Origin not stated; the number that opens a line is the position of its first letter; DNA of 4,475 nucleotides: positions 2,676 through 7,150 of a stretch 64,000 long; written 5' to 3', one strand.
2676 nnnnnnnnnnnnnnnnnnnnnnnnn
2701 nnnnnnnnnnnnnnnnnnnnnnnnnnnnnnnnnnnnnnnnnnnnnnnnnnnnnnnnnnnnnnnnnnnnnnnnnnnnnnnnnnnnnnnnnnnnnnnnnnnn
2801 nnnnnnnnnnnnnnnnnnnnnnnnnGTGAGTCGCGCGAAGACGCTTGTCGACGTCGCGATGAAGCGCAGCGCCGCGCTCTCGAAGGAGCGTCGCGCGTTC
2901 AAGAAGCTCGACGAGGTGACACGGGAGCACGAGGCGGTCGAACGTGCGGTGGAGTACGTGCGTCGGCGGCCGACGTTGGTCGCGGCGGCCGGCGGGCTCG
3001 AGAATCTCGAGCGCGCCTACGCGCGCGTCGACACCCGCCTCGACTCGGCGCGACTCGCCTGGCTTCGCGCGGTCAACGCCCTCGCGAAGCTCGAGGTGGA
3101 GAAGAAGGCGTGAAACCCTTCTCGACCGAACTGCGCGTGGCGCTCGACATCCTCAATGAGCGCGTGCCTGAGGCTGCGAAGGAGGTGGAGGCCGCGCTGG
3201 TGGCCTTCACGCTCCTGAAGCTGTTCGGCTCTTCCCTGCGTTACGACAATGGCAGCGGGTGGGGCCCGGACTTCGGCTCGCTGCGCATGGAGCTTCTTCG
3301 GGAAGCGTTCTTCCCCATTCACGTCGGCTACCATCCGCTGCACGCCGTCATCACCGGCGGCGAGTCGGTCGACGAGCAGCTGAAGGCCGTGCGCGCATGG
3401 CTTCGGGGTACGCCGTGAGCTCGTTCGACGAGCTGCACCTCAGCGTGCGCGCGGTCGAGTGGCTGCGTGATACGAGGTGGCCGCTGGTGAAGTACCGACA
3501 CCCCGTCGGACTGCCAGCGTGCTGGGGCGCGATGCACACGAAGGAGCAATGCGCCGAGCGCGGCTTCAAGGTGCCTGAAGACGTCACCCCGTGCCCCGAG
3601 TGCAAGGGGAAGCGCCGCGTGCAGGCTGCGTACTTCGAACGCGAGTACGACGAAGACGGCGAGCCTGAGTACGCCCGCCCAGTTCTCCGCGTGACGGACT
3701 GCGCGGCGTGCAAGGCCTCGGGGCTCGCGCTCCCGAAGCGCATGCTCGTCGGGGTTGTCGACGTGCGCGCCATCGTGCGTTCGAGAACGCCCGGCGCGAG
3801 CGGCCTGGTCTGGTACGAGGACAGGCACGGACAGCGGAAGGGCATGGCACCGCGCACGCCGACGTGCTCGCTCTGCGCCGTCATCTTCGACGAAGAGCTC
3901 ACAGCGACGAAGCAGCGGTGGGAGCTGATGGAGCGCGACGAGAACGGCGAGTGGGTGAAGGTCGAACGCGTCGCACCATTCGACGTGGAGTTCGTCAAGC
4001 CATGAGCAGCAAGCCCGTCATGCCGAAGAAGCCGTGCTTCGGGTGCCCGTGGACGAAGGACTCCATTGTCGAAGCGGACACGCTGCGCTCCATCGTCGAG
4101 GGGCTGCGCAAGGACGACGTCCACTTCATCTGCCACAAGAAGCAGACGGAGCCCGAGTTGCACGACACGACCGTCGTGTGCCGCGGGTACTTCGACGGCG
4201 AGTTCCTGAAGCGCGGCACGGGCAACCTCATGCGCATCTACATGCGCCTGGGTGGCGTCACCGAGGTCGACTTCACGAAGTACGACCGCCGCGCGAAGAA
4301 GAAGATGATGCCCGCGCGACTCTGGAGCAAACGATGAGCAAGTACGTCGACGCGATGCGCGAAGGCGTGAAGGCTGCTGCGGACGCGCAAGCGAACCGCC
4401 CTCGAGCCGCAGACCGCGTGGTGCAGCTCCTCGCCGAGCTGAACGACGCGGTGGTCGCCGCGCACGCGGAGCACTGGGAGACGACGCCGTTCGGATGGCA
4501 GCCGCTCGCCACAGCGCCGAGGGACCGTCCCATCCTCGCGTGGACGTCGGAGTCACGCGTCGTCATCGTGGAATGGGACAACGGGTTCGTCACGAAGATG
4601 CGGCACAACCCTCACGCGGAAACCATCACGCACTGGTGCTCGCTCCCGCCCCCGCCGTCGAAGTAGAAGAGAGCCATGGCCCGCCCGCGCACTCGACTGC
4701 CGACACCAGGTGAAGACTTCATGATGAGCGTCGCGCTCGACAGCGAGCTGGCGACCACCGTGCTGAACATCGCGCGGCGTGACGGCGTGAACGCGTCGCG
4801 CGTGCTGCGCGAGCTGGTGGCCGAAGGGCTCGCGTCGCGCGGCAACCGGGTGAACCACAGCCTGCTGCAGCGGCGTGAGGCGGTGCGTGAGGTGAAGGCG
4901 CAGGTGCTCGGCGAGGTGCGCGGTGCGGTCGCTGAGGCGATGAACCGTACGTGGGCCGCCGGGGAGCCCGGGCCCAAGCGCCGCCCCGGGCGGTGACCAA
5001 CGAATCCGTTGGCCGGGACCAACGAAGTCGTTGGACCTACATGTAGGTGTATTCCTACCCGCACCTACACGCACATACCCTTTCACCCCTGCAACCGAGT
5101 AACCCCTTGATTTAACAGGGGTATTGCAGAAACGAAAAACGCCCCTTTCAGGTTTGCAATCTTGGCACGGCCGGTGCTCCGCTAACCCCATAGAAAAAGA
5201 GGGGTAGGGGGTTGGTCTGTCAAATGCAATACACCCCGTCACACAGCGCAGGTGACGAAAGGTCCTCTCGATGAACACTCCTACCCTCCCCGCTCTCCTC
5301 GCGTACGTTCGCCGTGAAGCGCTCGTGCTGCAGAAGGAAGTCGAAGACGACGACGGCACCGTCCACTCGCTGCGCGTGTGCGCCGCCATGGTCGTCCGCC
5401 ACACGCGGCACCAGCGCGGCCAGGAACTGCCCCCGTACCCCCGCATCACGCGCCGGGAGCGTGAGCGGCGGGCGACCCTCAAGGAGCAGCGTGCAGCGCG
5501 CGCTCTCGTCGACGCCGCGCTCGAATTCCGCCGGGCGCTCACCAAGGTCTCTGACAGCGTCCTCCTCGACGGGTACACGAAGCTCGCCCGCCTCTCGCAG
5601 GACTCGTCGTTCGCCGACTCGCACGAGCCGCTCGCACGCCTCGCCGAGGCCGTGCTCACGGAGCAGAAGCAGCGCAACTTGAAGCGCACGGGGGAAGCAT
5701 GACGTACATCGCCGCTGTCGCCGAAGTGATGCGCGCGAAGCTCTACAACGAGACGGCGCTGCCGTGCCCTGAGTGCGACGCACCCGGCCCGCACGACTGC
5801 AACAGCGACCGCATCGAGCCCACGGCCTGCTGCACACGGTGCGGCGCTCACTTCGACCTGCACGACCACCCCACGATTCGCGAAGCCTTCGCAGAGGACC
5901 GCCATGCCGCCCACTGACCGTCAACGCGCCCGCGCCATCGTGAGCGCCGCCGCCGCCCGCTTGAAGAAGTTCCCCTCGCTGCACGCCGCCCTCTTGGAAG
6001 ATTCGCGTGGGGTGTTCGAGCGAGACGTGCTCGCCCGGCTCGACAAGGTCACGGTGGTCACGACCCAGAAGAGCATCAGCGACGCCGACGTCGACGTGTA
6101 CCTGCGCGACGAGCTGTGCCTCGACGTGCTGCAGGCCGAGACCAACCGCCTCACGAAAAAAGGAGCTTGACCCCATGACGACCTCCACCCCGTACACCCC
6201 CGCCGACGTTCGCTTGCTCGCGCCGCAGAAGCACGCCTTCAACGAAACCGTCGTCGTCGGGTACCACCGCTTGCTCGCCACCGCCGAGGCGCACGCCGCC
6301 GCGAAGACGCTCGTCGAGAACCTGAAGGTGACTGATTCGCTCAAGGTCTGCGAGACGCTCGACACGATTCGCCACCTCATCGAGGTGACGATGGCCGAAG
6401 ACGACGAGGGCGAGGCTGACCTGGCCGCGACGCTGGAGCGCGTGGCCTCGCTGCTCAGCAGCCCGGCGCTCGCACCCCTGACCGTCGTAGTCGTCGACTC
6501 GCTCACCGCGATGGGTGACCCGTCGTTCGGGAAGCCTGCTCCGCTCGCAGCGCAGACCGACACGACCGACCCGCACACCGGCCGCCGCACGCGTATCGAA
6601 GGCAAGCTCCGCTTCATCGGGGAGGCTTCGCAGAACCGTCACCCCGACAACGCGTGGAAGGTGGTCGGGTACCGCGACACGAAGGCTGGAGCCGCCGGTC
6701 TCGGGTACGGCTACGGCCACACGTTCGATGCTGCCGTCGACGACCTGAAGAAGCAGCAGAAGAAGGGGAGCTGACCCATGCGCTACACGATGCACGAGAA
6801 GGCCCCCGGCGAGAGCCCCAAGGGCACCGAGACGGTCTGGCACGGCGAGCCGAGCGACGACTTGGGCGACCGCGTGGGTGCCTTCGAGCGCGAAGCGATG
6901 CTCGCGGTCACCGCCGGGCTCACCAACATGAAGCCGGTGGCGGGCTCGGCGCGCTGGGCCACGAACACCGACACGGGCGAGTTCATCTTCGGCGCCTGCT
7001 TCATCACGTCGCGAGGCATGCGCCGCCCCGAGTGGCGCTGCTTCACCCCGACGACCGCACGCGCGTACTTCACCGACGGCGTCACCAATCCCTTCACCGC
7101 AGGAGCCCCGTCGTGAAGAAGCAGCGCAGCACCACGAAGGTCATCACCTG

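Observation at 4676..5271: Regulatory hub: RHH gene, paired 16-bp inverted repeats, a perfect 12-bp palindrome, CCTAC iterons and a sigma-54-like promoter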

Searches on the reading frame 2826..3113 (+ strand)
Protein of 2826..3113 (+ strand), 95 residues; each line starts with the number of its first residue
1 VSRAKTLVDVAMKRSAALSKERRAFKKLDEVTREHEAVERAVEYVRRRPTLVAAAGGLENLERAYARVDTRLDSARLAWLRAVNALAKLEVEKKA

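Call 129: search_protein_families(library=pfam, proteins=[window:2826-3113:+], max_evalue=0.01)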
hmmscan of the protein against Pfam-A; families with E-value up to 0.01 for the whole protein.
window:2826-3113:+ (95 aa): 1 family
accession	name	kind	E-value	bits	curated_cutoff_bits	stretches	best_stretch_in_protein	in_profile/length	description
PF00441.29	Acyl-CoA_dh_1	-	0.0032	18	22.4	1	36-89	28-81/150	Acyl-CoA dehydrogenase, C-terminal domain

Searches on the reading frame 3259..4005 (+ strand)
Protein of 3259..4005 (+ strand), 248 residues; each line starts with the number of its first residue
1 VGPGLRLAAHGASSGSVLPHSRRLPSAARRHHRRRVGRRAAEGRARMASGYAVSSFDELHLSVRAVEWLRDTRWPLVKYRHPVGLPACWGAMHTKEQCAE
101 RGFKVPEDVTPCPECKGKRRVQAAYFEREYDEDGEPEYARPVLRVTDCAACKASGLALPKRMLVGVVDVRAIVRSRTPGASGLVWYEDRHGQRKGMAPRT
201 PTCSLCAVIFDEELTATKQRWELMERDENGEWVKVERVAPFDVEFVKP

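Call 10: search_protein_families(library=pfam, proteins=[window:3259-4005:+], max_evalue=0.01)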
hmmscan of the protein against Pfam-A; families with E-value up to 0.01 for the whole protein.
window:3259-4005:+ (248 aa): 1 family
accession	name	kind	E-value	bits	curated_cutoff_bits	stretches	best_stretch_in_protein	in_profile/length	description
PF15777.11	Anti-TRAP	-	0.0086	16.5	32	0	97-121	15-42/59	Tryptophan RNA-binding attenuator protein inhibitory protein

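Call 13: search_protein_families(library=phrogs, proteins=[window:3259-4005:+], max_evalue=0.01)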
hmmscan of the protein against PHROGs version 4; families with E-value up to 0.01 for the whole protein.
window:3259-4005:+ (248 aa): 0 families

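Call 50: search_protein_families(library=ncbifam, proteins=[window:3397-4002:+], max_evalue=1)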
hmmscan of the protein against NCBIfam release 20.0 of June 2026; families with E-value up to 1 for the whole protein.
window:3397-4002:+ (202 aa): 0 families

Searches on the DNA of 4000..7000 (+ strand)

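Call 3: search_dna_similar(query=window:4000-7000:+, collection=phages, mode=near)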
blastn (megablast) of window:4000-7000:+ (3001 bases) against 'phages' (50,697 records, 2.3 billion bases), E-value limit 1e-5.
No match.

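Call 69: search_rna_families(source=window, start=4950, end=5320, threshold=evalue, max_evalue=1)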
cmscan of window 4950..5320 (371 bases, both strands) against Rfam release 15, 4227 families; matches with E-value up to 1: 0.
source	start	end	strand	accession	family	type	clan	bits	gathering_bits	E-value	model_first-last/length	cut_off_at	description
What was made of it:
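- On Known RNA families (Rfam 15): No match at E<=1 in 4950-5320 (call 69).
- Rfam finds nothing (call 69). Rfam gives no hit at E up to 1 (call 69).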

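Call 96: search_rna_families(sources=[L019, L022, L023, L008, L017, L018], threshold=evalue, max_evalue=0.1)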
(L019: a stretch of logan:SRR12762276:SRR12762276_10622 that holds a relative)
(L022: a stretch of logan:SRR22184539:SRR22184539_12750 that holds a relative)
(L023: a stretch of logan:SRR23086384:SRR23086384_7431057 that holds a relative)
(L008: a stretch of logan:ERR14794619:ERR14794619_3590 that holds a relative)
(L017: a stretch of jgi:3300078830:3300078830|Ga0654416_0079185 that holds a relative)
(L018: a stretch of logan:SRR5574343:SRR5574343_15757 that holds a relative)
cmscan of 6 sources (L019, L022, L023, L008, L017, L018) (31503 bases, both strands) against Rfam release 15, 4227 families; matches with E-value up to 0.1: 2.
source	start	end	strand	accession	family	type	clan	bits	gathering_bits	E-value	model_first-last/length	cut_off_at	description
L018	4467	4523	+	RF00008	Hammerhead_3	Gene; ribozyme;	CL00010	38.2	48.5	5.4e-05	1-54/54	no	Hammerhead ribozyme (type III)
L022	3196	3318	+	RF02553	YrlA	Gene; sRNA;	-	27.2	69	0.059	1-114/114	no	Y RNA-like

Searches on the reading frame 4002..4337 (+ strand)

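Call 129: search_protein_families(library=pfam, proteins=[window:4002-4337:+], max_evalue=0.01)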
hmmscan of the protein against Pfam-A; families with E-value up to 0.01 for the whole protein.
window:4002-4337:+ (111 aa): 1 family
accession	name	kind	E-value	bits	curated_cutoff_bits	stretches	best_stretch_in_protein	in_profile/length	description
PF19800.4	DUF6283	-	0.0082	16.7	27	0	9-63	4-58/115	Family of unknown function (DUF6283)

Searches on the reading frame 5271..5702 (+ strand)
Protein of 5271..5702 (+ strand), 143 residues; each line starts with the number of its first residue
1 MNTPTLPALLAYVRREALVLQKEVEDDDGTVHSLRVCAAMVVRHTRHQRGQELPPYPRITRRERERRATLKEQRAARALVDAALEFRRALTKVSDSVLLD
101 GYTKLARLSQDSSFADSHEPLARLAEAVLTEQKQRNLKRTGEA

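Call 10: search_protein_families(library=pfam, proteins=[window:5271-5702:+], max_evalue=0.01)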
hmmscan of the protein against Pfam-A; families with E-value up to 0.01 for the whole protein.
window:5271-5702:+ (143 aa): 0 families

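Call 13: search_protein_families(library=phrogs, proteins=[window:5271-5702:+], max_evalue=0.01)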
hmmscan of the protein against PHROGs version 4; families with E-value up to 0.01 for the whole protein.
window:5271-5702:+ (143 aa): 0 families

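Call 27: find_related_loci(query=window:5271-5699:+, collection=viral_contigs, flank=4000)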
Query window:5271-5699:+ (143 aa) in viral_contigs; peptide patterns used: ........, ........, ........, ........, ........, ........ (x = any residue, [..] = any of these).
45 stretches matched a pattern, but none encodes a relative of the query by tblastn (E <= 1e-3).

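Call 50: search_protein_families(library=ncbifam, proteins=[window:5271-5699:+], max_evalue=1)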
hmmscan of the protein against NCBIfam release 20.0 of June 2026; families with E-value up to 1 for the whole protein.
window:5271-5699:+ (143 aa): 0 families
